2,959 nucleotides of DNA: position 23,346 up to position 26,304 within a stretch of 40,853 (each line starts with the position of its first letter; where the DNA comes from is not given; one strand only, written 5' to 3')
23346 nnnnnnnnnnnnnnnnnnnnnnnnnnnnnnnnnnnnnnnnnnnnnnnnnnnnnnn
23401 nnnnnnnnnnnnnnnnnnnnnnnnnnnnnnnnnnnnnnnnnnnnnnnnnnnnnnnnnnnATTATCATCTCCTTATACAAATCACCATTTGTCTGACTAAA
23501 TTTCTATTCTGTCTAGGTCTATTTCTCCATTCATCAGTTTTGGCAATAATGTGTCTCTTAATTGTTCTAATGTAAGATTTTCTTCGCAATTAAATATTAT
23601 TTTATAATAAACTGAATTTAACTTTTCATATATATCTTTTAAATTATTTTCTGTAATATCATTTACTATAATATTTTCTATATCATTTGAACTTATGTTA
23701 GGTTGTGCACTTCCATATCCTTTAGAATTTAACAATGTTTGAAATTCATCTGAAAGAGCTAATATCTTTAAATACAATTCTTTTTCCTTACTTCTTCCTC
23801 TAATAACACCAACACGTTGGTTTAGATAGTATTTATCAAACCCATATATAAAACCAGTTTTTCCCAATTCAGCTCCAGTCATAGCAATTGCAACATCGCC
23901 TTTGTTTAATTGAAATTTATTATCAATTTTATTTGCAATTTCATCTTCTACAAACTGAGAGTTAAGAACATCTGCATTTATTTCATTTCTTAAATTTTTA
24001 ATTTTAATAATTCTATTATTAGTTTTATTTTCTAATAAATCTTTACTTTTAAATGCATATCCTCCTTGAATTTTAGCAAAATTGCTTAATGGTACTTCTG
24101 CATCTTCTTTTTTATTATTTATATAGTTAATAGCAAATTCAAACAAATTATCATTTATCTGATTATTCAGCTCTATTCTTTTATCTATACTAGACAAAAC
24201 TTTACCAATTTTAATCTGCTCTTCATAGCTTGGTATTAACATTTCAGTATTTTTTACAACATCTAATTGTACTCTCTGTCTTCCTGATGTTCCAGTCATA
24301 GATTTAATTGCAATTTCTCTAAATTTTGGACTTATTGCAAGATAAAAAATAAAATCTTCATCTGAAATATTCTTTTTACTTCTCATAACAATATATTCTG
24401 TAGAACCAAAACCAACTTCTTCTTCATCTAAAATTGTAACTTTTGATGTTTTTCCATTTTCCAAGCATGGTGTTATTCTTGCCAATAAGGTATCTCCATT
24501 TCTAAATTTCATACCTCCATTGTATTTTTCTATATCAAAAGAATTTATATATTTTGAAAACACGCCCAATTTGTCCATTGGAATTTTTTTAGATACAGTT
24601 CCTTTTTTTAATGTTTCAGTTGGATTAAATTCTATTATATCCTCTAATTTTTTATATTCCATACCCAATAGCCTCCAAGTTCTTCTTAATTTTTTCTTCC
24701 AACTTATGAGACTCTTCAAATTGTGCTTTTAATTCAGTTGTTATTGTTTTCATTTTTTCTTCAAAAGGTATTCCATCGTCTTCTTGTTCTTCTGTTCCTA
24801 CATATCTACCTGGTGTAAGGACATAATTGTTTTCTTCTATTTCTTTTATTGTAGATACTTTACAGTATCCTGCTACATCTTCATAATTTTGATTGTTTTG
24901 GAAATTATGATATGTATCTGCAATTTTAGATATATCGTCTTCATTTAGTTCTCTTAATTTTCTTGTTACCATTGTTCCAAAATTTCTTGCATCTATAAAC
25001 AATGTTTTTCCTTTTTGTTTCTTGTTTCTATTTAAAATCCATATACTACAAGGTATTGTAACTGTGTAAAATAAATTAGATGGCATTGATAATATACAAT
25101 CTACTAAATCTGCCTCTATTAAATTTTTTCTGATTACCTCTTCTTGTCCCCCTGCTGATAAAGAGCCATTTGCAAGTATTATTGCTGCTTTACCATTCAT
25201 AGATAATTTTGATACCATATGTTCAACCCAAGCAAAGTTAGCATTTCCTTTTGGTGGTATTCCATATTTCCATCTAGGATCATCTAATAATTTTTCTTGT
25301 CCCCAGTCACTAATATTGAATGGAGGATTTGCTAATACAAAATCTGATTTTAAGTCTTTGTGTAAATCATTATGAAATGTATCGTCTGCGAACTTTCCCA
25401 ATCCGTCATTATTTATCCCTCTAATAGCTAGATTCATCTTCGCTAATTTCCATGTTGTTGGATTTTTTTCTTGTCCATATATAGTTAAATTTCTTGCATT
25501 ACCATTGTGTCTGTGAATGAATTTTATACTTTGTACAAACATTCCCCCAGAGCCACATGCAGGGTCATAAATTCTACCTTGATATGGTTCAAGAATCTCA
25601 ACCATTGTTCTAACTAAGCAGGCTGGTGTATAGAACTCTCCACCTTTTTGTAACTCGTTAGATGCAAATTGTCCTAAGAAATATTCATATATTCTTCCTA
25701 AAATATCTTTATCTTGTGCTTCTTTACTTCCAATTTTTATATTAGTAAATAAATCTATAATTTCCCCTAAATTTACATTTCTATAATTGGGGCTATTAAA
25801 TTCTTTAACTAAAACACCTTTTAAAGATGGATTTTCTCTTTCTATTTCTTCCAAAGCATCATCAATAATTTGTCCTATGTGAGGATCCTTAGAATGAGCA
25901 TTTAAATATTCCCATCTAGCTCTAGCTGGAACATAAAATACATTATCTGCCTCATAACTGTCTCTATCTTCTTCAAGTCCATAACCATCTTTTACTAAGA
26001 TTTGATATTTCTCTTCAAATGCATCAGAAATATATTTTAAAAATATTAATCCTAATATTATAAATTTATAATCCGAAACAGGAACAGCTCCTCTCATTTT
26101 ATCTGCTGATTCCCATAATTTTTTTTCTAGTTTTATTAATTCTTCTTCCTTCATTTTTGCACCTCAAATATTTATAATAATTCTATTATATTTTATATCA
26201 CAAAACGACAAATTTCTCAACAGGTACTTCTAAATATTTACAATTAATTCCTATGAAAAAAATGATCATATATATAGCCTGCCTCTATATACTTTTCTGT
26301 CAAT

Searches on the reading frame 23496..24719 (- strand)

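Call 34: search_protein_families(library=pfam, proteins=[window:23496-24719:-], max_evalue=0.001)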
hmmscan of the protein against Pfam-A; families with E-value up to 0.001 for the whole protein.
window:23496-24719:- (407 aa): 1 family
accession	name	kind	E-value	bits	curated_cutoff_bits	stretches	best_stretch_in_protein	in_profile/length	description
PF01420.25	Methylase_S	-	6.2e-23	82.3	22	2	19-192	3-166/168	Type I restriction modification DNA specificity domain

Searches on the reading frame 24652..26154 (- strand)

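Call 34: search_protein_families(library=pfam, proteins=[window:24652-26154:-], max_evalue=0.001)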
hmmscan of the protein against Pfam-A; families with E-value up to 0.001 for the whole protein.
window:24652-26154:- (500 aa): 2 families
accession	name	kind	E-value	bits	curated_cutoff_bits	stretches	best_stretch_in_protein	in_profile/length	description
PF02384.22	N6_Mtase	-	5.3e-115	384.4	20.4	1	148-460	2-311/311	N-6 DNA Methylase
PF12161.14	HsdM_N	-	2.6e-25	90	24.5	1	9-136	1-135/135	HsdM N-terminal domain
